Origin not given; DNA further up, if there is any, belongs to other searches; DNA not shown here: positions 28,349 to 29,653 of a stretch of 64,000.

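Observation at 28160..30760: Low-GC 2.6-kb islet with three orphan genes between housekeeping genes: candidate undescribed (possibly defence-like) module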

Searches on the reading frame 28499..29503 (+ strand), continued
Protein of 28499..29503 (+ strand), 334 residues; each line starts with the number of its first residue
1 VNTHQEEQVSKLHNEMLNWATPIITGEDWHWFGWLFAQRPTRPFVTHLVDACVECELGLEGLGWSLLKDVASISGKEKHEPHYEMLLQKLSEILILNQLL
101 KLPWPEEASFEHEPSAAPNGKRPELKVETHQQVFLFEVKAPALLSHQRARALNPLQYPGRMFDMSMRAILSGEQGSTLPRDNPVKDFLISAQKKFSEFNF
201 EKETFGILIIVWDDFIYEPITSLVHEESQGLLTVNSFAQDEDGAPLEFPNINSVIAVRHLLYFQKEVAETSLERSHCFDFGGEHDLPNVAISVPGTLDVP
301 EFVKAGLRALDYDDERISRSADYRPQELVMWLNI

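Call 55: find_related_loci(query=A1, collection=metagenome_contigs, flank=6000)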
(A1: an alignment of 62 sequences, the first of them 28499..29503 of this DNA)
Query A1 (334 aa) in metagenome_contigs; peptide patterns used: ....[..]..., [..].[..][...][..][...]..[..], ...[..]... (x = any residue, [..] = any of these).
558 stretches matched a pattern; 123 encode a relative of the query (tblastn E <= 1e-3); the best 80 are kept; 80 distinct loci.
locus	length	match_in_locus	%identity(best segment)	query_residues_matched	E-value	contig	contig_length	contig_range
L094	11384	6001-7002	50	1-334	2e-110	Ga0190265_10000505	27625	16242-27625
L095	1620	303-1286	50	6-333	2e-111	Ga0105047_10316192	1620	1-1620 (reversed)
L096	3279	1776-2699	52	24-331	1e-104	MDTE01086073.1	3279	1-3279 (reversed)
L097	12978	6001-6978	50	11-334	6e-102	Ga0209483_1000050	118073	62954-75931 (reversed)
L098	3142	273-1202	50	24-333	3e-104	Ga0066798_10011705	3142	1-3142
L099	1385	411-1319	50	30-332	7e-107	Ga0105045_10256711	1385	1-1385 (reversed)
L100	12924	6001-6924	50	24-331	3e-98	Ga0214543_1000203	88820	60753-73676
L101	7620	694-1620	48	23-332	2e-97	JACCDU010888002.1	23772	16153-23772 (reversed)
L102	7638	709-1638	49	23-332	3e-97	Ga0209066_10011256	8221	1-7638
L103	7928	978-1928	50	16-331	5e-99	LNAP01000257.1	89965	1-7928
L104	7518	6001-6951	50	16-331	7e-96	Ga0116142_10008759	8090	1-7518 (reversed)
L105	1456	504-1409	51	30-331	2e-102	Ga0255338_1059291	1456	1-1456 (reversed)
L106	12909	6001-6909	45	29-332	3e-86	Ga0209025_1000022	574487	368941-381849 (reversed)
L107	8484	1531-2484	47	14-334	3e-85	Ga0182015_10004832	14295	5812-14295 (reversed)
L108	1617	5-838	51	54-331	2e-90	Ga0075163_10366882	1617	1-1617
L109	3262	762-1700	46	19-333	1e-84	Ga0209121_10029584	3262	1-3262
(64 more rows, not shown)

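Call 56: find_related_loci(query=A1, collection=viral_contigs, flank=6000)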
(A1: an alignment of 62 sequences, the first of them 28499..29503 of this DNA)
Query A1 (334 aa) in viral_contigs; peptide patterns used: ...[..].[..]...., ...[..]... (x = any residue, [..] = any of these).
19 stretches matched a pattern; 6 encode a relative of the query (tblastn E <= 1e-3); 6 distinct loci.
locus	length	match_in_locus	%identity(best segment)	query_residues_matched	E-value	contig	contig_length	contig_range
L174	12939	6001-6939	47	19-333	1e-87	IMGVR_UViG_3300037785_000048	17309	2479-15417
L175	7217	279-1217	47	19-333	1e-87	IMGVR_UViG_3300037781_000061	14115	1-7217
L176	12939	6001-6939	46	19-333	3e-85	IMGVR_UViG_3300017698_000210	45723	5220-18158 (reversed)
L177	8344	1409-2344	45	20-332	2e-82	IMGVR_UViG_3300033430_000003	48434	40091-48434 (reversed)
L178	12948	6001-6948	46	16-333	1e-87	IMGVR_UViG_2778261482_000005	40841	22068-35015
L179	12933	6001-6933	39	20-332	9e-65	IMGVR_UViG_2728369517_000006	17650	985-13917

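Call 62: search_protein_families(library=phrogs, proteins=[L178:858-2399:+, L178:2405-4468:+, L178:4546-4881:+, L178:5189-5824:+, L178:7008-7427:+, L178:7452-8390:+, L178:9050-11467:+, L178:14-649:+], max_evalue=0.00001)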
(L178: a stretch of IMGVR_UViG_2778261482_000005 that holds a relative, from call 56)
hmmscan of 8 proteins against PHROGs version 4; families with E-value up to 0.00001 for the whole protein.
L178:858-2399:+ (513 aa): 2 families
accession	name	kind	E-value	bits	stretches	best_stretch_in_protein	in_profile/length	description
phrog_21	-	head and packaging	1.1e-104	352.4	1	4-499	9-536/1362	portal protein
phrog_537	-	head and packaging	1.4e-50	172.7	1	298-492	24-228/233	portal protein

L178:2405-4468:+ (687 aa): 7 families
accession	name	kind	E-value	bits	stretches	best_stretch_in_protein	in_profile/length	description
phrog_4523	-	head and packaging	1.7e-255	850.7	1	3-687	7-644/644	major head and protease protein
phrog_133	-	head and packaging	3.4e-107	360.7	1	217-686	199-667/668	head maturation protease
phrog_26519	-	unknown function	2e-34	120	1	497-683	3-189/192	-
phrog_617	-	head and packaging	1.7e-33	117.4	1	10-321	9-278/626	major head protein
phrog_29592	-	unknown function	1.3e-27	97.4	1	431-684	626-888/893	-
phrog_371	-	head and packaging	1.2e-11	45.5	0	442-540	47-145/303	major head protein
phrog_80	-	head and packaging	1.4e-06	28.8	1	109-172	315-378/607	head maturation protease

L178:4546-4881:+ (111 aa): 1 family
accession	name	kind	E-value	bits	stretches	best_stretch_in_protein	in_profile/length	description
phrog_122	-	head and packaging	2e-30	106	1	1-108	2-108/109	head decoration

L178:5189-5824:+ (211 aa): 1 family
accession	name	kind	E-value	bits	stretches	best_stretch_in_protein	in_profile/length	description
phrog_6367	-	unknown function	5.2e-76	256.4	1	1-207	1-216/217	-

L178:7008-7427:+ (139 aa): 1 family
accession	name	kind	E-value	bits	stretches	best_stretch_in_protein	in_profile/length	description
phrog_4204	-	connector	7.8e-44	150.3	1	1-138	1-143/147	tail terminator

L178:7452-8390:+ (312 aa): 1 family
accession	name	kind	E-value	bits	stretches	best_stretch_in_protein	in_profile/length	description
phrog_290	-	tail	1.6e-75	256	1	1-310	11-334/411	minor tail protein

L178:9050-11467:+ (805 aa): 21 families
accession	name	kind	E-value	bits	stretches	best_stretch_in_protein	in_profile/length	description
phrog_8462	-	tail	9.9e-215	716.2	1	6-804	2-672/672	tail length tape measure protein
phrog_20862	-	unknown function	5.4e-60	204.4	1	488-803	389-696/698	-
phrog_27166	-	tail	1.2e-45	157.1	1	296-803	264-749/751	tail length tape measure protein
phrog_9483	-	tail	5.4e-43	148.5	1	32-272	21-263/657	tail length tape measure protein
phrog_8125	-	tail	3.3e-30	106.7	1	56-558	73-483/578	tail length tape measure protein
phrog_13338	-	unknown function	1.3e-17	64.4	1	43-518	26-412/903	-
phrog_24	-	tail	1.6e-16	60.7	1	618-778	845-977/1151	tail length tape measure protein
phrog_2854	-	tail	2.2e-16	60.7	1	39-631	37-434/855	tail length tape measure protein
phrog_2335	-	tail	4.3e-16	59.1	1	570-777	1273-1486/1536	tail length tape measure protein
phrog_1716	-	tail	1.8e-14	54.2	1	612-714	701-810/943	tail length tape measure protein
phrog_339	-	tail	3.5e-14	53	1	619-776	890-1037/1123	tail length tape measure protein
phrog_3336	-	tail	6e-13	49.3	1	262-581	280-622/1051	tail length tape measure protein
phrog_2276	-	tail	8.1e-12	45.6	1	14-336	48-370/673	tail length tape measure protein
phrog_23940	-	tail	1.4e-11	45.2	1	639-762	201-319/353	tail length tape measure protein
phrog_16384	-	unknown function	3.5e-10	40.8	1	614-705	215-307/463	-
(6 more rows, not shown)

L178:14-649:+ (211 aa): 4 families
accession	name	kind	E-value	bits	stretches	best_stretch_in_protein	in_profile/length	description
phrog_15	-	head and packaging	4.6e-50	172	1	1-210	778-985/1330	terminase large subunit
phrog_3028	-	unknown function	1.3e-31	111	1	2-176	18-173/203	-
phrog_37509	-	unknown function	1.7e-08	35.6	1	50-182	19-142/189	-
phrog_16406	-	unknown function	2.9e-07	30.5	1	1-158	241-385/601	-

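Call 73: fold_search(model_id=the predicted structure, library=viral)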
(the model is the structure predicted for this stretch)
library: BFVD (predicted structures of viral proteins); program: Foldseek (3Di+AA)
matches with E <= 10: 256; with E <= 0.001: 0
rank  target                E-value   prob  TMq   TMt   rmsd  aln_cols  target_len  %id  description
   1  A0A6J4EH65            2.9e-02  0.51  0.18  0.26  11.0       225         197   12  (no name in the UniProt tables at hand)
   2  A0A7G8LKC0            3.6e-02  0.60  0.23  0.31  17.8       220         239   13  (no name in the UniProt tables at hand)
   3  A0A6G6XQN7            6.0e-02  0.57  0.19  0.16  14.0       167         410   11  (no name in the UniProt tables at hand)
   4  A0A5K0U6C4            6.0e-02  0.28  0.14  0.09  15.1       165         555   13  Uncharacterized protein [Yasminevirus sp. GU-2018]
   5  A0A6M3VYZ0            7.1e-02  0.80  0.12  0.31   4.8        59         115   24  Putative Holliday junction resolvase [Saccharolobus solfataricus rod-shaped virus 1]
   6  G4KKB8                7.5e-02  0.21  0.10  0.11  15.9       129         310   13  (no name in the UniProt tables at hand)
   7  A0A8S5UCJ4            1.1e-01  0.60  0.16  0.31  10.8       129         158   19  Holliday junction resolvase RecU [Siphoviridae sp. ctgN495]
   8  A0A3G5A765            1.2e-01  0.13  0.15  0.10  19.6       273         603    8  C2H2-type domain-containing protein [Harvfovirus sp.]
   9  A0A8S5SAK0            1.3e-01  0.47  0.15  0.13  12.8       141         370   12  Competence protein [Siphoviridae sp. ctgaY24]
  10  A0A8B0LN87            1.5e-01  0.57  0.19  0.35   7.3       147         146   13  Uncharacterized protein [uncultured archaeal virus]
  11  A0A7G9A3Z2            1.9e-01  0.35  0.19  0.21  12.8       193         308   11  Uncharacterized protein [Bacteriophage sp.]
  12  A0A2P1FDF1            1.9e-01  0.21  0.19  0.30  10.4       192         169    8  (no name in the UniProt tables at hand)
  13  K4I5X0                2.2e-01  0.23  0.20  0.29  13.9       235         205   11  Uncharacterized protein [Salmonella phage STML-198]
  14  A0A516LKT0            2.2e-01  0.15  0.14  0.22  10.4       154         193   12  (no name in the UniProt tables at hand)
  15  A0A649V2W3            2.6e-01  0.38  0.13  0.23   7.6        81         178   14  DUF2726 domain-containing protein [Lactococcus phage P1048]
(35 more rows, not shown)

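Call 77: search_protein_families(library=pfam, alignment_id=A1, max_evalue=0.1)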
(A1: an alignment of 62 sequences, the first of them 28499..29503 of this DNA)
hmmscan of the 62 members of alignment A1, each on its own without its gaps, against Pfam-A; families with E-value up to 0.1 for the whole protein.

A. member 1, window:28499-29503:+ (334 aa): 0 families

B. families by the number of members that match (of 62 scanned): 5 families
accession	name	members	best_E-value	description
PF17918.6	TetR_C_15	10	0.00056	Tetracyclin repressor-like, C-terminal domain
PF15063.11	TC1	1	0.017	Thyroid cancer protein 1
PF10616.14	DUF2471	1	0.038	Protein of unknown function (DUF2471)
PF14213.11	DUF4325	1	0.063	STAS-like domain of unknown function (DUF4325)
PF12348.14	CLASP_N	1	0.1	CLASP N terminal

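Call 78: search_protein_families(library=pfam, proteins=[L093:6770-8203:+, L002:9073-10767:+, L003:9476-10531:+, L085:4233-7580:-, L085:2630-3994:-, L087:8971-9606:-], max_evalue=0.01)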
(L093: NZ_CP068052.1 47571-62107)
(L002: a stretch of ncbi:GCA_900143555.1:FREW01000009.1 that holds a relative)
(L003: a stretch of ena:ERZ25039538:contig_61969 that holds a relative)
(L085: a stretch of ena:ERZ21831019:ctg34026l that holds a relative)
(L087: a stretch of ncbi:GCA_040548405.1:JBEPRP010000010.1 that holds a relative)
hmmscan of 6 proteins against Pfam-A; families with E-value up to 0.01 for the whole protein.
L093:6770-8203:+ (477 aa): 0 families

L002:9073-10767:+ (564 aa): 0 families

L003:9476-10531:+ (351 aa): 0 families

L085:4233-7580:- (1115 aa): 0 families

L085:2630-3994:- (454 aa): 1 family
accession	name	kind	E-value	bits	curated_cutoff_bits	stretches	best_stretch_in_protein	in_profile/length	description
PF04326.19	SLFN_AlbA_2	-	0.00013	22.9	25.3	1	17-143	1-109/118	Schlafen, AlbA_2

L087:8971-9606:- (211 aa): 2 families
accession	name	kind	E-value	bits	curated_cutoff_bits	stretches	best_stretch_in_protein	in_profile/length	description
PF07106.19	TBPIP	-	0.00026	21.3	22.8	1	47-72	4-29/62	TBPIP/Hop2 winged helix domain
PF08461.16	HTH_12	-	0.0082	16.5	21.4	0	49-72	3-26/66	Ribonuclease R winged-helix domain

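Call 84: find_related_loci(query=L178:7008-7427:+, collection=viral_contigs, flank=4000)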
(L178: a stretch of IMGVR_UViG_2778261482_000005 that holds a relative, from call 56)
Query L178:7008-7427:+ (139 aa) in viral_contigs; peptide patterns used: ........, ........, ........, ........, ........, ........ (x = any residue, [..] = any of these).
600 stretches matched a pattern (row limit reached: there are more); 589 encode a relative of the query (tblastn E <= 1e-3); the best 80 are kept; 80 distinct loci.
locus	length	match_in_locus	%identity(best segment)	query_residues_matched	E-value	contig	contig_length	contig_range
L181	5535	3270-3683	93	1-138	7e-81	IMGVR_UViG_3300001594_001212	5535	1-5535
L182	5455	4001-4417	94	1-139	1e-80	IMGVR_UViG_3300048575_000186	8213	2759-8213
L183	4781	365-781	93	1-139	4e-80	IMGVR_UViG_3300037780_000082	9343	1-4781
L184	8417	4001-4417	93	1-139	4e-80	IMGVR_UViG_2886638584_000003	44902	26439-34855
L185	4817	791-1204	92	1-138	1e-79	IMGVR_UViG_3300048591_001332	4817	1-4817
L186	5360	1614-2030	91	1-139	9e-80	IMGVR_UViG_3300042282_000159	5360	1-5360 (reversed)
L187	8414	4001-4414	92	1-138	9e-80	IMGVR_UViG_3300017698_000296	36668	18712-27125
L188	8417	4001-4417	92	1-139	1e-79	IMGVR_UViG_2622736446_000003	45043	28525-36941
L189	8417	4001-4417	91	1-139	9e-80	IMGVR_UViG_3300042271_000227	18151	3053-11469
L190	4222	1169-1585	92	1-139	2e-79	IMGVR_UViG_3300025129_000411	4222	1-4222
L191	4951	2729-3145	91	1-139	3e-79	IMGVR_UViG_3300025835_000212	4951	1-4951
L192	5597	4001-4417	92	1-139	2e-79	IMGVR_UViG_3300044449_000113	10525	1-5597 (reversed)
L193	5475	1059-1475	92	1-139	3e-79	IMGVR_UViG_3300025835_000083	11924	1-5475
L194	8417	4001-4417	89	1-139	2e-79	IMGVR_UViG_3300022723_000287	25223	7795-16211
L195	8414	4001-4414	91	1-138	4e-79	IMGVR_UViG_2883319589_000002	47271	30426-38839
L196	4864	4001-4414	91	1-138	5e-79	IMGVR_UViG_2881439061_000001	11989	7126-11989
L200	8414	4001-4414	92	1-138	7e-79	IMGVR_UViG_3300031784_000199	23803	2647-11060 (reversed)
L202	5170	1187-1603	91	1-139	1e-78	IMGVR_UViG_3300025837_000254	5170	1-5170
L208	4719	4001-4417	91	1-139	3e-78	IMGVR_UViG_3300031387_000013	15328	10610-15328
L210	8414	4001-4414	91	1-138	3e-78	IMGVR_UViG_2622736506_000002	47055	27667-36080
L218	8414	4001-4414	91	1-138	4e-78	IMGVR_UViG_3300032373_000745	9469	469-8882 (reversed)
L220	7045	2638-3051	91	1-138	6e-78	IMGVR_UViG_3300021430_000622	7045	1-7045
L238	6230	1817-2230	91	1-138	1e-77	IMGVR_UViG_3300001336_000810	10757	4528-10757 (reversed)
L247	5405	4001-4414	91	1-138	2e-77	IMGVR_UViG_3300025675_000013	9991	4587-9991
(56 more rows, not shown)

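Call 87: search_protein_families(library=padloc, proteins=[L200:3371-3997:-, L218:2727-3257:+, L218:3257-3901:+, L238:1440-1784:+, L210:3245-3907:-, L247:2989-3987:+, L220:1515-2600:+, L202:356-1093:-, L208:3287-3931:-, L196:2770-3924:+], max_evalue=0.001)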
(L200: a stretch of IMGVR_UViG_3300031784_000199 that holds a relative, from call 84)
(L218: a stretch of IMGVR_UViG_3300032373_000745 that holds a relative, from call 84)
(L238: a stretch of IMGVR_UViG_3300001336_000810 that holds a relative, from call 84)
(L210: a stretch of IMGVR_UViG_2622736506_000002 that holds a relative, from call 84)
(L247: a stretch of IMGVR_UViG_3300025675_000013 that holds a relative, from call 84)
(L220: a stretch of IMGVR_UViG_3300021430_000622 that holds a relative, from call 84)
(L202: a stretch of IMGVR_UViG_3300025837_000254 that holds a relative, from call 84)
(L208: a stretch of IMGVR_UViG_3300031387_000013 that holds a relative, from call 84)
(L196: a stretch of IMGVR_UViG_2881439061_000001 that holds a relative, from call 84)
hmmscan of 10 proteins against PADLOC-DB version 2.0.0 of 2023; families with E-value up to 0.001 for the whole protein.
L200:3371-3997:- (208 aa): 2 families
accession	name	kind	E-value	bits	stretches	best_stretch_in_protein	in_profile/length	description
PDLC04163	HEC-09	-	8.1e-06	23.6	1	124-171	98-143/203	-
PDLC01154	NYN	-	7.5e-05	20.2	1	135-183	230-278/310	"LabA-like protein, NYN family nuclease"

L218:2727-3257:+ (176 aa): 1 family
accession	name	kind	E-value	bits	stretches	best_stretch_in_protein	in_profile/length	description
PDLC02991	DarT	-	2.2e-09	35.5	1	16-174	9-166/196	-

L218:3257-3901:+ (214 aa): 0 families

L238:1440-1784:+ (114 aa): 0 families

L210:3245-3907:- (220 aa): 2 families
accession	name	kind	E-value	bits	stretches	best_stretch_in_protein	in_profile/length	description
PDLC04993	PDC-S31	-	1.3e-14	52.1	1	5-202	12-236/245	-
PDLC04994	PDC-S31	-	3.3e-07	27.9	1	59-201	123-263/273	-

L247:2989-3987:+ (332 aa): 3 families
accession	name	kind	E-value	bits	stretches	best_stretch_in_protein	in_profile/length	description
PDLC02512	PglW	-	4.1e-14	49.5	1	71-174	49-155/1403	PglW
PDLC03921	MkoA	-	4.4e-09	32.6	1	28-189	14-159/1607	-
PDLC02514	PglW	-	0.00012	17.9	1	75-136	2-61/1335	PglW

L220:1515-2600:+ (361 aa): 1 family
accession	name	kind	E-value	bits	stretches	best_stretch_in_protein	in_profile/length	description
PDLC04038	PD-T4-5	-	1.4e-09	35.6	1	27-182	14-204/309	-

L202:356-1093:- (245 aa): 1 family
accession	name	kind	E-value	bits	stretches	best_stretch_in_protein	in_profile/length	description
PDLC04993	PDC-S31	-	3.7e-82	273.3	1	1-243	1-243/245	-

L208:3287-3931:- (214 aa): 0 families

L196:2770-3924:+ (384 aa): 0 families
